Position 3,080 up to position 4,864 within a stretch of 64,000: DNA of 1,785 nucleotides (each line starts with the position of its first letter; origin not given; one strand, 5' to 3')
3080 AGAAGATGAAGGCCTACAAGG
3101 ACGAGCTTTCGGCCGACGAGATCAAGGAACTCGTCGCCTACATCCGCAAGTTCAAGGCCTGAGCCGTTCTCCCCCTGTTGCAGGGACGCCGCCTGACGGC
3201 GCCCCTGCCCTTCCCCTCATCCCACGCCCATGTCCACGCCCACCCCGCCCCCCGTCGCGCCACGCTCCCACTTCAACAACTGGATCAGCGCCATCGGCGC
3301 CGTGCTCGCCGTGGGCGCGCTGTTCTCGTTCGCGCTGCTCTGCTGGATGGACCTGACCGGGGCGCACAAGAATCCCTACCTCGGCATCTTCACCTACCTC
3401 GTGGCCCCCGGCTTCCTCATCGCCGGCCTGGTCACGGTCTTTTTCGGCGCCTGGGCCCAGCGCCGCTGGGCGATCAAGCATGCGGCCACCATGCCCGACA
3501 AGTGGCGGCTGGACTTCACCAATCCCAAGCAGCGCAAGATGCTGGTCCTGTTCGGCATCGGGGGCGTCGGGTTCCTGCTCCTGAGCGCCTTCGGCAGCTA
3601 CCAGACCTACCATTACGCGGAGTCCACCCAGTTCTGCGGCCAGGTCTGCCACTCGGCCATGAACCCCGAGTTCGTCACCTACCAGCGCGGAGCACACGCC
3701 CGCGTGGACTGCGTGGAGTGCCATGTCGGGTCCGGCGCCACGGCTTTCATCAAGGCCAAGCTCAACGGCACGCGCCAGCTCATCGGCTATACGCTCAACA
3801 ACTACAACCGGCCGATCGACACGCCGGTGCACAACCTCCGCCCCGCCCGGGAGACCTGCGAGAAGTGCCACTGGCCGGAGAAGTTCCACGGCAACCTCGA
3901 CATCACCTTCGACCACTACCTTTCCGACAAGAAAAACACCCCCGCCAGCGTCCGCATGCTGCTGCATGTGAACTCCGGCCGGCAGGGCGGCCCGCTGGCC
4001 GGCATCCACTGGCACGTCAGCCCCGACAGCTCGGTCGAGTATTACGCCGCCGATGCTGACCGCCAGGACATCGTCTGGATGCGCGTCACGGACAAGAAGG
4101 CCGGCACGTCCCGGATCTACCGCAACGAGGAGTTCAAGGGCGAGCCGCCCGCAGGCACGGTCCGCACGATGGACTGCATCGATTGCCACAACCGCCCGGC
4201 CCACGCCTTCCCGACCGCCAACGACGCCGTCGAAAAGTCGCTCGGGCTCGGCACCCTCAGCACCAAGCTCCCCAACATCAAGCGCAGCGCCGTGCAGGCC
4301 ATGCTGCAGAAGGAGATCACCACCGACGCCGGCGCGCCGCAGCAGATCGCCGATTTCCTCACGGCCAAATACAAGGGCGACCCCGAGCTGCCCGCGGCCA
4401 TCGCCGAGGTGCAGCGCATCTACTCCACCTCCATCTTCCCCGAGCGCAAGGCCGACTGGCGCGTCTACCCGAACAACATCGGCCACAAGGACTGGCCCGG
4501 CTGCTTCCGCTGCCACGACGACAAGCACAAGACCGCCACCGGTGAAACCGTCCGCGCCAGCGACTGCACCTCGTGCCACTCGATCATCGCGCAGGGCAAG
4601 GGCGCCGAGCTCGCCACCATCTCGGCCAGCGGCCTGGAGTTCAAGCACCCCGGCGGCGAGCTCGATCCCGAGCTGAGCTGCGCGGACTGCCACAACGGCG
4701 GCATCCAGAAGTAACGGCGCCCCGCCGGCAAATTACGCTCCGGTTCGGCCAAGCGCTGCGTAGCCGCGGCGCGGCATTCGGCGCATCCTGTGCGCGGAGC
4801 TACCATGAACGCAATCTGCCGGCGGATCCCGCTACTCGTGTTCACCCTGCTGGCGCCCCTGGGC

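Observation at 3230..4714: ImcH-like 7-heme NapC/NirT-family inner-membrane cytochrome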

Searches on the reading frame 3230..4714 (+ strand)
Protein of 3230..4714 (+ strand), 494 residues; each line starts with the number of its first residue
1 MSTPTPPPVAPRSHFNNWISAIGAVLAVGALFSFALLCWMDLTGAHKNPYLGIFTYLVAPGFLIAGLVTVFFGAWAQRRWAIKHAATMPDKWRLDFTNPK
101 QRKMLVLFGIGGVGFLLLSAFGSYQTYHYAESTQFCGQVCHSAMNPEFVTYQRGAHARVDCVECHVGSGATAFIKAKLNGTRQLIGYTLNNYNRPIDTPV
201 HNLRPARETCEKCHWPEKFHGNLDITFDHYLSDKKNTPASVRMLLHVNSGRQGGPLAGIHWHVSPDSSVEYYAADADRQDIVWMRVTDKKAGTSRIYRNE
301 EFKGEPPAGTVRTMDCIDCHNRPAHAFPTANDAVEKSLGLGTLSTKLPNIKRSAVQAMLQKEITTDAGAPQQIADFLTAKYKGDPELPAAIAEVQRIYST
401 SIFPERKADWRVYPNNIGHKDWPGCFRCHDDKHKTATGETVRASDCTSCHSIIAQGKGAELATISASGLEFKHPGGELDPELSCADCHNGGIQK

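Call 3: search_protein_families(library=pfam, proteins=[window:3230-4714:+], max_evalue=0.01)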
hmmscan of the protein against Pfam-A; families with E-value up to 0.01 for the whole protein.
window:3230-4714:+ (494 aa): 3 families
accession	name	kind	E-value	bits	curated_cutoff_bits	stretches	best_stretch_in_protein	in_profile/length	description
PF03264.19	Cytochrom_NNT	-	2.4e-13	50.6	24.1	1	101-193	4-100/174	NapC/NirT cytochrome c family, N-terminal region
PF14537.11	Cytochrom_c3_2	-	1.9e-07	31.9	25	1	424-490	8-66/79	Cytochrome c3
PF14522.11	Cytochrome_C7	-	1.7e-06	28.2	24.8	0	421-451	43-67/67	Cytochrome c7 and related cytochrome c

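Call 4: search_protein_families(library=ncbifam, proteins=[window:3230-4714:+], max_evalue=0.01)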
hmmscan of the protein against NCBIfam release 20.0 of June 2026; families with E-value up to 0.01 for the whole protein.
window:3230-4714:+ (494 aa): 4 families
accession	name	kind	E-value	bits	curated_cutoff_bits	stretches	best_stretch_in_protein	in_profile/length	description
TIGR03153.1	cytochr_NrfH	equivalog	5.7e-15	55.6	134.2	1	113-214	8-109/138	cytochrome c nitrite reductase small subunit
NF011606.0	PRK15032.1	equivalog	1.1e-05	24.8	455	1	105-200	17-113/390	pentaheme c-type cytochrome TorC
TIGR02162.1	torC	equivalog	1.5e-05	24.5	478.2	1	99-192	10-108/387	pentaheme c-type cytochrome TorC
NF041762.1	diheme_GEGP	equivalog_domain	0.0052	16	300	1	411-475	16-83/359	GEGP motif-containing diheme protein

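Call 5: find_homologous_proteins(query=window:3230-4714:+, max_evalue=0.00001)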
Query window:3230-4714:+ (494 aa): 7830 proteins with E <= 0.00001 among 8000 candidates; the best 120 are listed.
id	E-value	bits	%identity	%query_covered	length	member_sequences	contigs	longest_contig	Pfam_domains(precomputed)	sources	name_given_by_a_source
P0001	0.0e+0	1185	100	100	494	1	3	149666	PF14537.12,PF03264.20,PF14522.12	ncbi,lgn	-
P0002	9.8e-297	1002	85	98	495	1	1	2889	PF14537.12,PF03264.20,PF14522.12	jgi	jgi:nitrate/TMAO reductase-like tetraheme cytochrome c subunit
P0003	2.3e-296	1001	83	100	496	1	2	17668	PF14537.12,PF03264.20,PF14522.12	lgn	-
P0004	3.9e-296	1000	83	99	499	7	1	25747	PF14537.12,PF03264.20,PF14522.12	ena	-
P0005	8.0e-296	999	84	98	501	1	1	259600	PF14537.12,PF03264.20,PF14522.12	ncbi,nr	ncbi:MAG: NapC/NirT family cytochrome c [Opitutae bacterium]|nr:NapC/NirT family cytochrome c [Opitu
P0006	2.8e-295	998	83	99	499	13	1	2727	PF14537.12,PF03264.20,PF14522.12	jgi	jgi:nitrate/TMAO reductase-like tetraheme cytochrome c subunit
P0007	5.2e-295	997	85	98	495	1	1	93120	PF14537.12,PF03264.20,PF14522.12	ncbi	-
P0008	3.3e-293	991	83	98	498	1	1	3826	PF14537.12,PF03264.20,PF14522.12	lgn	-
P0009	4.6e-293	990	82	100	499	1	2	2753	PF14537.12,PF03264.20,PF14522.12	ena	-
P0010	7.6e-292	986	82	99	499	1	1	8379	PF14537.12,PF03264.20,PF14522.12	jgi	-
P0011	4.7e-291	984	82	99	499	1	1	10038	PF14537.12,PF03264.20,PF14522.12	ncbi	-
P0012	2.1e-290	982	81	99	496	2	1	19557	PF14537.12,PF03264.20,PF14522.12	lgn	-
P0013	5.8e-290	980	82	100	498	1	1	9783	PF14537.12,PF03264.20,PF14522.12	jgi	-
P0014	3.2e-289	978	80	100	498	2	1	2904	PF14537.12,PF03264.20,PF14522.12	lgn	-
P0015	1.4e-288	976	82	99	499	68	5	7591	PF14537.12,PF03264.20,PF14522.12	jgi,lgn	jgi:nitrate/TMAO reductase-like tetraheme cytochrome c subunit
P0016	1.6e-288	975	82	99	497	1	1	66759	PF14537.12,PF03264.20,PF14522.12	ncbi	-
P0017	4.0e-288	974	82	98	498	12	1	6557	PF14537.12,PF03264.20,PF14522.12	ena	-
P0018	8.7e-288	973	79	100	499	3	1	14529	PF14537.12,PF03264.20,PF14522.12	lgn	-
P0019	1.3e-287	972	80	100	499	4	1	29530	PF14537.12,PF03264.20,PF14522.12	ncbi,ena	-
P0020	5.5e-287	970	79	100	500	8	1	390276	PF14537.12,PF03264.20,PF14522.12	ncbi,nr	ncbi:MAG: NapC/NirT family cytochrome c [Opitutae bacterium]|nr:NapC/NirT family cytochrome c [Opitu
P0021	6.5e-287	970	80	99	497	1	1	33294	PF14537.12,PF03264.20,PF14522.12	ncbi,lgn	-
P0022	7.3e-287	970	80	98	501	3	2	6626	PF14537.12,PF03264.20,PF14522.12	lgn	-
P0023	1.5e-286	969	79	100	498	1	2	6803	PF14537.12,PF03264.20,PF14522.12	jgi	jgi:nitrate/TMAO reductase-like tetraheme cytochrome c subunit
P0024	2.0e-286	968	80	98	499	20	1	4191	PF14537.12,PF03264.20,PF14522.12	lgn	-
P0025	2.4e-286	968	79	100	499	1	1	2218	PF14537.12,PF03264.20,PF14522.12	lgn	-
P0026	3.6e-286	968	79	100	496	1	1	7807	PF14537.12,PF03264.20,PF14522.12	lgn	-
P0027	7.2e-285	963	80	100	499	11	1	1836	PF14537.12,PF03264.20,PF14522.12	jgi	jgi:nitrate/TMAO reductase-like tetraheme cytochrome c subunit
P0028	1.5e-284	962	80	99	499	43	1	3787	PF14537.12,PF03264.20,PF14522.12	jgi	jgi:nitrate/TMAO reductase-like tetraheme cytochrome c subunit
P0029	2.2e-284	962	79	100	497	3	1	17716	PF14537.12,PF03264.20,PF14522.12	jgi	jgi:nitrate/TMAO reductase-like tetraheme cytochrome c subunit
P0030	2.2e-284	962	80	99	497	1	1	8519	PF14537.12,PF03264.20,PF14522.12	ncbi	-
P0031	3.2e-284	961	80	99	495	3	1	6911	PF14537.12,PF03264.20,PF14522.12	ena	-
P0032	3.5e-284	961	80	99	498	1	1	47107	PF14537.12,PF03264.20,PF14522.12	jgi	jgi:nitrate/TMAO reductase-like tetraheme cytochrome c subunit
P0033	5.0e-284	961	80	100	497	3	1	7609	PF14537.12,PF03264.20,PF14522.12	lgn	-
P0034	1.2e-283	959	79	100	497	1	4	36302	PF14537.12,PF03264.20,PF14522.12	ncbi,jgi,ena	-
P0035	1.7e-283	959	80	98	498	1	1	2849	PF14537.12,PF03264.20,PF14522.12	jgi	jgi:nitrate/TMAO reductase-like tetraheme cytochrome c subunit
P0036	1.1e-282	956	79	99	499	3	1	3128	PF14537.12,PF03264.20,PF14522.12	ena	-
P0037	8.9e-282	953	79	99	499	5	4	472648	PF14537.12,PF03264.20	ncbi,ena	-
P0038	1.1e-281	953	79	99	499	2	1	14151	PF14537.12,PF03264.20,PF14522.12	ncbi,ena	-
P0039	7.8e-281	950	78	99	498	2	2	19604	PF14537.12,PF03264.20,PF14522.12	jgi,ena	-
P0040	1.6e-280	949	78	100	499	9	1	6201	PF14537.12,PF03264.20,PF14522.12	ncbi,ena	-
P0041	8.0e-280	947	78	100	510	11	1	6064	PF14537.12,PF03264.20,PF14522.12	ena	-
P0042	2.8e-279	945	78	100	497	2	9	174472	PF14537.12,PF03264.20,PF14522.12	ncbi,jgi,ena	-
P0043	1.7e-278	942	78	99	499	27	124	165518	PF14537.12,PF03264.20,PF14522.12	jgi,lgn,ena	jgi:nitrate/TMAO reductase-like tetraheme cytochrome c subunit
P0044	2.5e-278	942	79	98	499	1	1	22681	PF14537.12,PF03264.20,PF14522.12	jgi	jgi:hypothetical protein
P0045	2.8e-278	942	78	100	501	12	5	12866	PF14537.12,PF03264.20,PF14522.12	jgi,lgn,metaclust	metaclust:\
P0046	3.4e-278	941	78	100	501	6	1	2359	PF14537.12,PF03264.20,PF14522.12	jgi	-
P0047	4.5e-278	941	78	99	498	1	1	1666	PF14537.12,PF03264.20,PF14522.12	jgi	jgi:nitrate/TMAO reductase-like tetraheme cytochrome c subunit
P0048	5.5e-278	941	79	98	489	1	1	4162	PF14537.12,PF03264.20,PF14522.12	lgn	-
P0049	5.5e-278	941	78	99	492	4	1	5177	PF14537.12,PF03264.20,PF14522.12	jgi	jgi:hypothetical protein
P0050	9.3e-278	940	78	100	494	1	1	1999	PF14537.12,PF03264.20,PF14522.12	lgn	-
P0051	1.0e-277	940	78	99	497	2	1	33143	PF14537.12,PF03264.20,PF14522.12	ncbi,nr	ncbi:MAG TPA: NapC/NirT family cytochrome c [Lacunisphaera sp.]|nr:NapC/NirT family cytochrome c [La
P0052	1.3e-277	939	77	100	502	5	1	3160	PF14537.12,PF03264.20,PF14522.12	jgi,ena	-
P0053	3.6e-277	938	78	100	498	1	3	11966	PF14537.12,PF03264.20,PF14522.12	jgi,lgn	-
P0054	4.6e-277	938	77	97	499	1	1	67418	PF14537.12,PF03264.20,PF14522.12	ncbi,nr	ncbi:MAG: NapC/NirT family cytochrome c [Opitutaceae bacterium]|nr:NapC/NirT family cytochrome c [Op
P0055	9.7e-277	936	77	100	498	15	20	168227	PF14537.12,PF03264.20,PF14522.12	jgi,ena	jgi:nitrate/TMAO reductase-like tetraheme cytochrome c subunit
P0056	1.2e-276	936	78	98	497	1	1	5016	PF14537.12,PF03264.20,PF14522.12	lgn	-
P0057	1.4e-276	936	78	98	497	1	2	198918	PF14537.12,PF03264.20,PF14522.12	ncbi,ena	-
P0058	4.2e-276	934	78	98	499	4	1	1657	PF14537.12,PF03264.20,PF14522.12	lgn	-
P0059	5.0e-276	934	78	99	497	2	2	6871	PF14537.12,PF03264.20,PF14522.12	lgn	-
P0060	6.4e-275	930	77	98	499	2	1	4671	PF14537.12,PF03264.20,PF14522.12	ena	-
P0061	8.9e-275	930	77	100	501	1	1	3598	PF14537.12,PF03264.20,PF14522.12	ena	-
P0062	2.5e-274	929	78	98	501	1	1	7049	PF14537.12,PF03264.20,PF14522.12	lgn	-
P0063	1.3e-273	926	77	99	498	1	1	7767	PF14537.12,PF03264.20,PF14522.12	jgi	jgi:hypothetical protein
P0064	2.4e-272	922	76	99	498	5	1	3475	PF14537.12,PF03264.20,PF14522.12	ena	-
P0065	1.2e-271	920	75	100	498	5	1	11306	PF14537.12,PF03264.20,PF14522.12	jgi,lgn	-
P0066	2.4e-271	919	77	97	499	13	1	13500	PF14537.12,PF03264.20,PF14522.12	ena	-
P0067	6.0e-271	917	75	100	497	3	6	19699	PF14537.12,PF03264.20,PF14522.12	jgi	jgi:nitrate/TMAO reductase-like tetraheme cytochrome c subunit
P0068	2.2e-270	916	76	98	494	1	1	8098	PF14537.12,PF03264.20,PF14522.12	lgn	-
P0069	7.5e-270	914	76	98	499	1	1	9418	PF14537.12,PF03264.20,PF14522.12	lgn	-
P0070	2.1e-269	912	75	100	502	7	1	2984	PF14537.12,PF03264.20,PF14522.12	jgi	jgi:nitrate/TMAO reductase-like tetraheme cytochrome c subunit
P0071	2.3e-269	912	75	100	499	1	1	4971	PF14537.12,PF03264.20,PF14522.12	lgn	-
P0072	9.7e-269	910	74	100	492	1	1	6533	PF14537.12,PF03264.20,PF14522.12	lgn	-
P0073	6.1e-268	907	75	100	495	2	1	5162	PF14537.12,PF03264.20,PF14522.12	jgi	jgi:nitrate/TMAO reductase-like tetraheme cytochrome c subunit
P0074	1.1e-267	907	75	100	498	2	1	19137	PF14537.12,PF03264.20,PF14522.12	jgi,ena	-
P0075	1.8e-267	906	74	100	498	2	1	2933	PF14537.12,PF03264.20,PF14522.12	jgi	jgi:hypothetical protein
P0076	2.0e-267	906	73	100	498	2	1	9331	PF14537.12,PF03264.20,PF14522.12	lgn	-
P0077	2.3e-267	906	75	99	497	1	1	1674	PF14537.12,PF03264.20,PF14522.12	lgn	-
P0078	2.7e-265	899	73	100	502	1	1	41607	PF14537.12,PF03264.20,PF14522.12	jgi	jgi:nitrate/TMAO reductase-like tetraheme cytochrome c subunit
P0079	3.8e-265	898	74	100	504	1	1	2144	PF03264.20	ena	-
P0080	4.6e-265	898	73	100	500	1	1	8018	PF14537.12,PF03264.20,PF14522.12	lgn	-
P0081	5.9e-265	898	80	92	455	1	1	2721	PF14537.12,PF03264.20,PF14522.12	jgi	-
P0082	9.1e-265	897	73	100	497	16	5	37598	PF03264.20,PF14522.12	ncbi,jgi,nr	ncbi:MAG: NapC/NirT cytochrome c family [Verrucomicrobia bacterium]|jgi:nitrate/TMAO reductase-like 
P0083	1.5e-264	896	74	100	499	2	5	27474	PF14537.12,PF03264.20,PF14522.12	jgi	jgi:nitrate/TMAO reductase-like tetraheme cytochrome c subunit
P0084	2.4e-264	896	74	100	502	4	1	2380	PF14537.12,PF03264.20,PF14522.12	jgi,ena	jgi:nitrate/TMAO reductase-like tetraheme cytochrome c subunit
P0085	2.5e-264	896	74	100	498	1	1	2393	PF14537.12,PF03264.20,PF14522.12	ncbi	-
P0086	2.9e-264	895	74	100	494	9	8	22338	PF14537.12,PF03264.20,PF14522.12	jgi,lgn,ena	-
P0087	3.2e-264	895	73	100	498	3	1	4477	PF14537.12,PF03264.20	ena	-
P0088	3.6e-264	895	74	99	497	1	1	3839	PF14537.12,PF03264.20,PF14522.12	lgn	-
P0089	6.7e-264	894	74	98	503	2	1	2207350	PF14537.12,PF03264.20,PF14522.12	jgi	jgi:nitrate/TMAO reductase-like tetraheme cytochrome c subunit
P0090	8.6e-264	894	73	99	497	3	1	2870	PF14537.12,PF03264.20,PF14522.12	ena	-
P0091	1.0e-263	893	73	100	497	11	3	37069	PF14537.12,PF03264.20,PF14522.12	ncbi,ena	-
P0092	1.3e-263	893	74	98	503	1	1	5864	PF14537.12,PF03264.20,PF14522.12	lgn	-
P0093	2.0e-263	893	72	100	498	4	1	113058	PF14537.12,PF03264.20,PF14522.12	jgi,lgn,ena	-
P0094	2.6e-263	892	74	100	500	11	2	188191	PF14537.12,PF03264.20,PF14522.12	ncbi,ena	-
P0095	3.7e-263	892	73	100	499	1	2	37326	PF14537.12,PF03264.20,PF14522.12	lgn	-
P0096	3.8e-263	892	73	100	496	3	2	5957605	PF14537.12,PF03264.20,PF14522.12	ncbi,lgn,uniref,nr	ncbi:NapC/NirT family cytochrome c [Opitutus terrae]|uniref:Cytochrome c family protein n=1 Tax=Opit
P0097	4.5e-263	891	74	100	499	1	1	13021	PF14537.12,PF03264.20,PF14522.12,PF22113.2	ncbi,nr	ncbi:MAG: NapC/NirT family cytochrome c [Opitutae bacterium]|nr:NapC/NirT family cytochrome c [Opitu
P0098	4.6e-263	891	73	99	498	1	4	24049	PF14537.12,PF03264.20,PF14522.12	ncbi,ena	-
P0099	6.4e-263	891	74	99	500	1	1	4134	PF14537.12,PF03264.20,PF14522.12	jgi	jgi:nitrate/TMAO reductase-like tetraheme cytochrome c subunit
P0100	9.4e-263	890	74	100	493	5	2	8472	PF14537.12,PF03264.20,PF14522.12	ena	-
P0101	9.8e-263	890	75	99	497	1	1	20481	PF03264.20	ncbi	-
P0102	1.0e-262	890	73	99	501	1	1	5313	PF14537.12,PF03264.20,PF14522.12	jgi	jgi:hypothetical protein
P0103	1.1e-262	890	74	98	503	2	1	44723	PF14537.12,PF03264.20,PF14522.12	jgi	-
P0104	1.7e-262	890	73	100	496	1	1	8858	PF14537.12,PF03264.20,PF14522.12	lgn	-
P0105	3.4e-262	889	73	98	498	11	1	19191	PF14537.12,PF03264.20,PF14522.12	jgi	jgi:nitrate/TMAO reductase-like tetraheme cytochrome c subunit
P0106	4.0e-262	888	76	98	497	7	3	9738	PF14537.12,PF03264.20,PF14522.12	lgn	-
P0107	4.2e-262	888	72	100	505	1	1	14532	PF14537.12,PF03264.20,PF14522.12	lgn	-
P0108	4.6e-262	888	73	100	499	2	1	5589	PF03264.20,PF14522.12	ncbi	-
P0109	6.7e-262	888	72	100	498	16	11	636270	PF14537.12,PF03264.20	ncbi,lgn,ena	-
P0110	1.1e-261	887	72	100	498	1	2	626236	PF14537.12,PF03264.20,PF14522.12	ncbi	-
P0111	1.1e-261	887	73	99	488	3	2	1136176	PF14537.12,PF03264.20,PF14522.12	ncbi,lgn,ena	-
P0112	1.2e-261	887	73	99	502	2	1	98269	PF14537.12,PF03264.20,PF14522.12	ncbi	-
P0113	2.1e-261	886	73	100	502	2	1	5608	PF14537.12,PF03264.20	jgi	jgi:nitrate/TMAO reductase-like tetraheme cytochrome c subunit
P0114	2.2e-261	886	74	98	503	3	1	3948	PF14537.12,PF03264.20,PF14522.12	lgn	-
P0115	3.6e-261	885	73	100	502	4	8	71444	PF14537.12,PF03264.20,PF14522.12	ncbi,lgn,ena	-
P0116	3.6e-261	885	73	100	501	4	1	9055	PF14537.12,PF03264.20,PF14522.12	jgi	-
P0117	5.9e-261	884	73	100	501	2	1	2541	PF14537.12,PF03264.20,PF14522.12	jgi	jgi:nitrate/TMAO reductase-like tetraheme cytochrome c subunit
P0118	6.1e-261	884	73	100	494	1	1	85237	PF14537.12,PF03264.20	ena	-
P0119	6.1e-261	884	72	100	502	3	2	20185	PF14537.12,PF03264.20,PF14522.12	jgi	jgi:hypothetical protein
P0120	6.3e-261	884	73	98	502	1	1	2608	PF14537.12,PF03264.20,PF14522.12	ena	-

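Call 18: search_solved_structures(query=window:3230-4714:+, max_evalue=1, show_alignments=2)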
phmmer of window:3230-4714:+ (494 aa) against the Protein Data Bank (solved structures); distinct sequences matched with E-value up to 1: 3.
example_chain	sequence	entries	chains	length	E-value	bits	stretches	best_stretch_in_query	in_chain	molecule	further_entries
2j7a_C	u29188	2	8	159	2.7e-05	26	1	102-215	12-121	CYTOCHROME C QUINOL DEHYDROGENASE NRFH | NAPC/NIRT CYTOCHROME C FAMILY PROTEIN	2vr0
4wjy_A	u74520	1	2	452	0.32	12.6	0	142-172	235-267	Cytochrome c-552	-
7qca_SGG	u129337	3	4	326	0.62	11.6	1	374-481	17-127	Guanine nucleotide binding protein beta subunit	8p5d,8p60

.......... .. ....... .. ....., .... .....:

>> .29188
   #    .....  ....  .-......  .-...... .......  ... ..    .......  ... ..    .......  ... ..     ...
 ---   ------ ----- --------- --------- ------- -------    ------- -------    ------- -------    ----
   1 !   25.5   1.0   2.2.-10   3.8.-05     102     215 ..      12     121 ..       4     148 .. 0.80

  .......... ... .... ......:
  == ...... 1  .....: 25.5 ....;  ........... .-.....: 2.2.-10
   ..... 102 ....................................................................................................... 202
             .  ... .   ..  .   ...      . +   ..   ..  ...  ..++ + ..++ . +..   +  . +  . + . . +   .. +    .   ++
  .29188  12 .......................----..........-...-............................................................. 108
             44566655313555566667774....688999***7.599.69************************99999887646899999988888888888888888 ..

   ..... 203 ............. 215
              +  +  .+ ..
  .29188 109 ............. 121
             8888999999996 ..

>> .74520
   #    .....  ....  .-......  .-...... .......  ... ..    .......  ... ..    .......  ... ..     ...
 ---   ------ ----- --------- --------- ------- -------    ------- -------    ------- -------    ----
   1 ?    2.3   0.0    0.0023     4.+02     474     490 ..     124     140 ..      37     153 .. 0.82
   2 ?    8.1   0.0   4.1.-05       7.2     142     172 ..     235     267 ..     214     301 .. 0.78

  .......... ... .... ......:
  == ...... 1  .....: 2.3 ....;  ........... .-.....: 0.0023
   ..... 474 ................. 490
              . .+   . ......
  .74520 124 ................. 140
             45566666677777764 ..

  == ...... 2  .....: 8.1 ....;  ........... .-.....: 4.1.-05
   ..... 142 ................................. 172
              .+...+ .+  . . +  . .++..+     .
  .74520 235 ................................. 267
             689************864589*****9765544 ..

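Call 19: search_protein_representatives(protein=window:3230-4714:+)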
Query: 494 residues. Proteins with E-value up to 0.001 (for the whole library): 3295; up to 1e-10: 1878; up to 1e-30: 655. The best 150 are listed.
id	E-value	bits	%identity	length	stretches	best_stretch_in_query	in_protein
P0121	4.4e-165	566.4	52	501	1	4-493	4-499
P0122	1.1e-141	489.2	45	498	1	7-491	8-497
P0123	1.1e-118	413.3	42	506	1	8-489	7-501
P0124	1.6e-117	409.5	42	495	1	10-490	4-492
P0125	6.8e-117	407.4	39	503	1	15-490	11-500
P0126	1.1e-114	400.2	42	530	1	13-490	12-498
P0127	1.4e-114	399.8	41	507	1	11-491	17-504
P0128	1.4e-114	399.8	40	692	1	12-493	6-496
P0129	1.3e-113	396.7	42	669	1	12-491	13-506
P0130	6.7e-113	394.3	40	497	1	15-490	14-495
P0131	4.1e-112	391.7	41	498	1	13-489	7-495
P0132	1.5e-111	389.8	42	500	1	15-488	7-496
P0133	1.5e-109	383.2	42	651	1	13-492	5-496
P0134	1.7e-108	379.7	40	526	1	36-489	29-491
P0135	3.1e-107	375.6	41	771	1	4-493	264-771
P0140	3.8e-106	372.0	40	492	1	8-491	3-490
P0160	2.1e-101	356.3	38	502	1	15-491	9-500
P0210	5.9e-86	305.4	36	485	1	12-490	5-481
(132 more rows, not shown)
